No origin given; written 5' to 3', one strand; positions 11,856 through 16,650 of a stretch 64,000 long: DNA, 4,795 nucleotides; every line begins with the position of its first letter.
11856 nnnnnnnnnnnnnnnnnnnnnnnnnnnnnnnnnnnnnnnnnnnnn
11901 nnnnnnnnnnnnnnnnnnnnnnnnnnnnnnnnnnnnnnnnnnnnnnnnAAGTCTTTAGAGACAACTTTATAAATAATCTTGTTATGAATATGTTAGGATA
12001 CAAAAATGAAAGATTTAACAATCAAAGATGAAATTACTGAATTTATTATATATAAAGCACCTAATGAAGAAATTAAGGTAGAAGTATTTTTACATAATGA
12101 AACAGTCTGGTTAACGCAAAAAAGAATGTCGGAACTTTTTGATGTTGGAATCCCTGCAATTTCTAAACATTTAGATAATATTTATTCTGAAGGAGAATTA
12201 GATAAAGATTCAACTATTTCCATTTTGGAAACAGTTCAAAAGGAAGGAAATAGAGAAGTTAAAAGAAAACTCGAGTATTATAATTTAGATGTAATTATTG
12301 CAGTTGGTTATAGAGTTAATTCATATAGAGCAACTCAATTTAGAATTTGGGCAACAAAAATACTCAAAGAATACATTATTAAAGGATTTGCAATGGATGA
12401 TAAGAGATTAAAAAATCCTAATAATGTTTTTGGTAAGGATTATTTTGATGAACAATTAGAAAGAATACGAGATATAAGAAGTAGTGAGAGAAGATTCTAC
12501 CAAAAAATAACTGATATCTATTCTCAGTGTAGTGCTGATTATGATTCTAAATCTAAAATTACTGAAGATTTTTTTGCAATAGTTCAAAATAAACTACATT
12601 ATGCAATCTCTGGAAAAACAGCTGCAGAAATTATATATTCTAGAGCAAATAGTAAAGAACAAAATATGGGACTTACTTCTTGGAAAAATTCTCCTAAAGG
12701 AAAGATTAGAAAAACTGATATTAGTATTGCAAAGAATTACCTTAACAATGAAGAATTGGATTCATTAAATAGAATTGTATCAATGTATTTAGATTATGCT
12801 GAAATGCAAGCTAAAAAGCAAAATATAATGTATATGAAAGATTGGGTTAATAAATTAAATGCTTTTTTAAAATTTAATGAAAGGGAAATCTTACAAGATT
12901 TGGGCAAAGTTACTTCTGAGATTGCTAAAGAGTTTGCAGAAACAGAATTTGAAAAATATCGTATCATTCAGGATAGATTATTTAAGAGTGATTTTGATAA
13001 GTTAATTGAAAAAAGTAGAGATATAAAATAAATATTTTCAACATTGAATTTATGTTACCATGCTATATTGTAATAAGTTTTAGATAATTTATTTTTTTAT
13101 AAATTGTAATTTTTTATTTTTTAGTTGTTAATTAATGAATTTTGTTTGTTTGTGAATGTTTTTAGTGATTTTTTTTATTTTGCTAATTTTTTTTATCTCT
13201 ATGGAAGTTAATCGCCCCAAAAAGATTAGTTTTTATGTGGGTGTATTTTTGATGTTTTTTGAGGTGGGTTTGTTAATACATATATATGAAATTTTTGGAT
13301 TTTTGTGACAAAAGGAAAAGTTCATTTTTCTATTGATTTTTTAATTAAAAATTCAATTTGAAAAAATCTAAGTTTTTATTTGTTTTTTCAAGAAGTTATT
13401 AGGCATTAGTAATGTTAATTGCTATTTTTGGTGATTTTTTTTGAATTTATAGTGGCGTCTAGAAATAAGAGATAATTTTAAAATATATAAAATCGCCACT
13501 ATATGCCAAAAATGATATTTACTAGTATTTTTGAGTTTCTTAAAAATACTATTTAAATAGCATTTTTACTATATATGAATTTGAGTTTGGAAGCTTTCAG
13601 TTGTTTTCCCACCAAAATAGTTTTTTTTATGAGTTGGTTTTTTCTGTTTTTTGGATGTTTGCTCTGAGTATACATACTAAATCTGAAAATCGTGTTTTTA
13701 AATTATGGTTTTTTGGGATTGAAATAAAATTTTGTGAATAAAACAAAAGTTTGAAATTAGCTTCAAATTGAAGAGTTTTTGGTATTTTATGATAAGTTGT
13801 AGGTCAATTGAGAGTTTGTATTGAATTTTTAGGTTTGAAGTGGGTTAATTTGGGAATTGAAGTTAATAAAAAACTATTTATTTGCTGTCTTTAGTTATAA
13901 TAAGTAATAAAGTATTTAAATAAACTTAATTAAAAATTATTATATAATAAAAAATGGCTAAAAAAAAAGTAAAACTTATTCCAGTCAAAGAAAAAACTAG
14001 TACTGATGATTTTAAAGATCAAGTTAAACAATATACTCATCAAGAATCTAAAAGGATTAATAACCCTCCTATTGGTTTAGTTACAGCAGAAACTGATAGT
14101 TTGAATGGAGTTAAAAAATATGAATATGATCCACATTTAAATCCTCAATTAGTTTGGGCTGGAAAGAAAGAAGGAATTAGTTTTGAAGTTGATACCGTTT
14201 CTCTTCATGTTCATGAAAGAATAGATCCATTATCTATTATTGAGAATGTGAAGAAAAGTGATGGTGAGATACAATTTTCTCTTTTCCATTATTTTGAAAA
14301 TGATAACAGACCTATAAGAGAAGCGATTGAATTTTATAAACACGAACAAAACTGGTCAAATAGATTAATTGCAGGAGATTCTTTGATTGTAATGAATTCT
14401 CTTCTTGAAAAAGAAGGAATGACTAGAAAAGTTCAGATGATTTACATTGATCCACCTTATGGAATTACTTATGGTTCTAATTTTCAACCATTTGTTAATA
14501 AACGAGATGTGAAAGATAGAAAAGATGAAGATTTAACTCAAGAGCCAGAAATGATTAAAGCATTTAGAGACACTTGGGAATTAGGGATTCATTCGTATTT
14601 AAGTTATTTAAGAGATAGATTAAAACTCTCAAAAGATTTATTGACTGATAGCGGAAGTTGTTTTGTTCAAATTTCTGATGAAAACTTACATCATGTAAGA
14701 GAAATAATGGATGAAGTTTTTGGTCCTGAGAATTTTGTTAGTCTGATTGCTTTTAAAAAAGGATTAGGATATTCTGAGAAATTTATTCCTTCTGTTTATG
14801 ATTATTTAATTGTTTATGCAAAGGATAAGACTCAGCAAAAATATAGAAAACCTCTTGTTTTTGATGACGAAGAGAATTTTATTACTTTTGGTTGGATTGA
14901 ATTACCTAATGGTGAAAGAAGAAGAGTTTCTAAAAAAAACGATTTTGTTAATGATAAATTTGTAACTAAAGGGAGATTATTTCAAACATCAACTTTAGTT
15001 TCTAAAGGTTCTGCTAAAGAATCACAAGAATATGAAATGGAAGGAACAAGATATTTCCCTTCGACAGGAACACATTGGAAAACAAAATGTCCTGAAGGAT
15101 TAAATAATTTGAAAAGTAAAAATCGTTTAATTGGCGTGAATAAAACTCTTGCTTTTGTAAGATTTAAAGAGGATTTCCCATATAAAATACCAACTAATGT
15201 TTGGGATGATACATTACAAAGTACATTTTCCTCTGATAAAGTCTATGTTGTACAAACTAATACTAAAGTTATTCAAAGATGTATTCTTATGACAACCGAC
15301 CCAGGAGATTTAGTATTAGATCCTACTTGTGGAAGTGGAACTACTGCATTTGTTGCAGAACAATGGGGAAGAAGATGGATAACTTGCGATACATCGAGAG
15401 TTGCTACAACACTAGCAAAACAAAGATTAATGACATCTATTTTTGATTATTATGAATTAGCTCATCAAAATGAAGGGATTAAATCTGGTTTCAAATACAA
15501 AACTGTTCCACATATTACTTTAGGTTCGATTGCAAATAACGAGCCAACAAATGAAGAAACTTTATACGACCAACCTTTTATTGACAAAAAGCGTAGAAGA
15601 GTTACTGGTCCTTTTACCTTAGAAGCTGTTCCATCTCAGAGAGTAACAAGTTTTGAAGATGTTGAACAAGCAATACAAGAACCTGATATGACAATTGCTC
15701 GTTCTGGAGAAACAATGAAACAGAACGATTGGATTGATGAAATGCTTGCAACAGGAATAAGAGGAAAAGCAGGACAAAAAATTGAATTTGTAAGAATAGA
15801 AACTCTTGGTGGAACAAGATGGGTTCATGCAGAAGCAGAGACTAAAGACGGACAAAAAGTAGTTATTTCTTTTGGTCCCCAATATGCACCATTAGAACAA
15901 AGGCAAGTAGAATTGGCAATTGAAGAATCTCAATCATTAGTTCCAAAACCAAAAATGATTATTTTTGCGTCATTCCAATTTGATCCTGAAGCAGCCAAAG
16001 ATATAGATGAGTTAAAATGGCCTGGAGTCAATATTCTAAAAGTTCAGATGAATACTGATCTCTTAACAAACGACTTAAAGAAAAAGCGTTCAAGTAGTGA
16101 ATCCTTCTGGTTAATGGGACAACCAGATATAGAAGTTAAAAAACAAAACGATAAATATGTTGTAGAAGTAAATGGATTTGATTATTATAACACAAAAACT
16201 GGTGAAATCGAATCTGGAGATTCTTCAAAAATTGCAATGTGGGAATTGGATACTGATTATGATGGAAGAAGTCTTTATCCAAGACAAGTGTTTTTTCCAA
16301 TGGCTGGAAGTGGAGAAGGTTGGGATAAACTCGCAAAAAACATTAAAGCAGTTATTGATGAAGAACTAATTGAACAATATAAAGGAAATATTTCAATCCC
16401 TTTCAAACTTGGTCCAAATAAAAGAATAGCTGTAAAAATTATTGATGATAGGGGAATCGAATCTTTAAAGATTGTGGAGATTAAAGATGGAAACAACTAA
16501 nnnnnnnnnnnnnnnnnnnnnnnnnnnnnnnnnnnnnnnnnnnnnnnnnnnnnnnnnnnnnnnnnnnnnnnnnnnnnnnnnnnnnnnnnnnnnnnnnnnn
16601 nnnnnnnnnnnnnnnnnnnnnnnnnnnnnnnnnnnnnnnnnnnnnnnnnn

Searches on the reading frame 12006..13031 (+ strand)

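Call 13: search_protein_families(library=pfam, proteins=[window:12006-13031:+], max_evalue=0.001)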
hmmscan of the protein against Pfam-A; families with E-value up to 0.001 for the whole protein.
window:12006-13031:+ (341 aa): 1 family
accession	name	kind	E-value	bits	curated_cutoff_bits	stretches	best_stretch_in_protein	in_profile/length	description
PF13310.11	Virulence_RhuM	-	8.8e-115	382.7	33.7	1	69-324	1-249/252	Virulence protein RhuM family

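Call 29: search_protein_families(library=padloc, proteins=[window:12006-13031:+], max_evalue=0.001)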
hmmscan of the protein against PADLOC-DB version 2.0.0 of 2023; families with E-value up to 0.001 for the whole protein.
window:12006-13031:+ (341 aa): 37 families (the best 25 are shown)
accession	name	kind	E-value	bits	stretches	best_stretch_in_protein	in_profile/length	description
PDLC04851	PDC-S05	-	3.2e-153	507.8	1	6-338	5-335/342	-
PDLC04868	PDC-S05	-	1.8e-152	505.2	1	9-338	4-330/335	-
PDLC04853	PDC-S05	-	9.9e-144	476.6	1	9-338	4-326/336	-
PDLC04871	PDC-S05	-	6.2e-143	475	1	7-339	127-458/468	-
PDLC04852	PDC-S05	-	4e-133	441.6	1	1-332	1-326/346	-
PDLC04843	PDC-S05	-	2.4e-115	383.3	1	10-322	5-307/330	-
PDLC04864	PDC-S05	-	5.3e-107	355.2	1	66-338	2-267/277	-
PDLC04870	PDC-S05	-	7.4e-87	288.2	1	6-216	4-209/214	-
PDLC04876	PDC-S05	-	1.8e-78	260.3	1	9-176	6-171/174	-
PDLC04872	PDC-S05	-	7.4e-57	189.4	1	11-142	5-136/152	-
PDLC04854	PDC-S05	-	1.3e-56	189.6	1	11-140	4-133/212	-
PDLC04965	PDC-S23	-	7.2e-54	181.4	1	11-142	5-136/327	-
PDLC04964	PDC-S23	-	7.5e-52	174.6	1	12-141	5-134/331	-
PDLC04858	PDC-S05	-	3.1e-50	167.5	1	11-140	5-131/138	-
PDLC04879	PDC-S05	-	2.4e-49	166.3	1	11-144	5-136/285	-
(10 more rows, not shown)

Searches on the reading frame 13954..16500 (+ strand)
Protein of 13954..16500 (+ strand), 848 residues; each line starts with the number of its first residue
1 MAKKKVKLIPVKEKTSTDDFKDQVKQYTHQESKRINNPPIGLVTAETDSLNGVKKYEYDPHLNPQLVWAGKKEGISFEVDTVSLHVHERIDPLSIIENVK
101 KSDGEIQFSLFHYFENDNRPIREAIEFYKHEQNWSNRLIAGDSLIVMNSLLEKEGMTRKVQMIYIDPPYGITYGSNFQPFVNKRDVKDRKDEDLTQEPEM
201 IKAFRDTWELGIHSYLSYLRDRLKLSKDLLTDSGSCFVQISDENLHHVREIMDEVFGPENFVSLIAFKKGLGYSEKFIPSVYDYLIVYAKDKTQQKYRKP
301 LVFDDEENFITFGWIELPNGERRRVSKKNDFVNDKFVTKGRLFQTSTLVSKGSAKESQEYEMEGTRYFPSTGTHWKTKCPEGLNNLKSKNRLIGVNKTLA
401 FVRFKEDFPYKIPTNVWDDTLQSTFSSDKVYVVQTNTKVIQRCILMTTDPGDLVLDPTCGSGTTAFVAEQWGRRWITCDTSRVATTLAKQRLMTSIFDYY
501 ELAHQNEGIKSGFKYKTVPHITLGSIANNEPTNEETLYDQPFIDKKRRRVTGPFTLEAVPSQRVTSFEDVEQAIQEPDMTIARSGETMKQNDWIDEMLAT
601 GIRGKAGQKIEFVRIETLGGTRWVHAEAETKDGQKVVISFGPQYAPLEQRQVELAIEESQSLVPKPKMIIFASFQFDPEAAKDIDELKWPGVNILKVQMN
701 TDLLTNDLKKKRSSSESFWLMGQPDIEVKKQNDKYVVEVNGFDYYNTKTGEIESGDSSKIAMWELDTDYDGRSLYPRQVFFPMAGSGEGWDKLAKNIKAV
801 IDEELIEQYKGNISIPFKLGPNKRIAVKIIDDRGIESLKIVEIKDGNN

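Call 9: search_protein_families(library=pfam, proteins=[window:13954-16500:+], max_evalue=0.001)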
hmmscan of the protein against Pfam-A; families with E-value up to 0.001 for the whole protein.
window:13954-16500:+ (848 aa): 1 family
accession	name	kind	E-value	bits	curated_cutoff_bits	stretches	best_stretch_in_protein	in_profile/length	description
PF01555.25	N6_N4_Mtase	-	2.8e-32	112.9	26.7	1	160-489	1-220/221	DNA methylase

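Call 29: search_protein_families(library=padloc, proteins=[window:13954-16500:+], max_evalue=0.001)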
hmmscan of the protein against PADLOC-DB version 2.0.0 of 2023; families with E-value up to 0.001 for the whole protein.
window:13954-16500:+ (848 aa): 49 families (the best 25 are shown)
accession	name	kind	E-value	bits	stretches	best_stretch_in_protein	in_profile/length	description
PDLC03632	MTase_III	-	2e-153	510.7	2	59-529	76-586/983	Type III methyltransferase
PDLC03636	MTase_III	-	8.4e-40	135.1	3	214-309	94-193/575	Type III methyltransferase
PDLC03644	MTase_III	-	4.3e-38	129.4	1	123-516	26-419/542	Type III methyltransferase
PDLC03354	MTase_II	-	2.6e-37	126.8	1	135-496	60-386/425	Type II methyltransferase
PDLC03635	MTase_III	-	4e-34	116.3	1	108-493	191-573/708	Type III methyltransferase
PDLC03634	MTase_III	-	2.7e-33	113.7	1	132-465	91-423/621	Type III methyltransferase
PDLC03300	MTase_II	-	2.8e-28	96.8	2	159-298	30-170/302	Type II methyltransferase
PDLC03633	MTase_III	-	6.3e-27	92.5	2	130-261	72-197/616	Type III methyltransferase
PDLC03638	MTase_III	-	2.1e-26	90.5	1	214-498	430-683/816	Type III methyltransferase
PDLC03641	MTase_III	-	3.2e-26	90.1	1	131-467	100-427/657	Type III methyltransferase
PDLC03339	MTase_II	-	1.3e-25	88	2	431-496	210-275/399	Type II methyltransferase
PDLC03371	MTase_II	-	9.4e-24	82.3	2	411-493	170-253/260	Type II methyltransferase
PDLC03299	MTase_II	-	5.2e-21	73.4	1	410-504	174-270/296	Type II methyltransferase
PDLC03216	MTase_II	-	1.7e-17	61.5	1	426-530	189-287/364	Type II methyltransferase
PDLC03637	MTase_III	-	3e-17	60.5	1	120-292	109-265/513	Type III methyltransferase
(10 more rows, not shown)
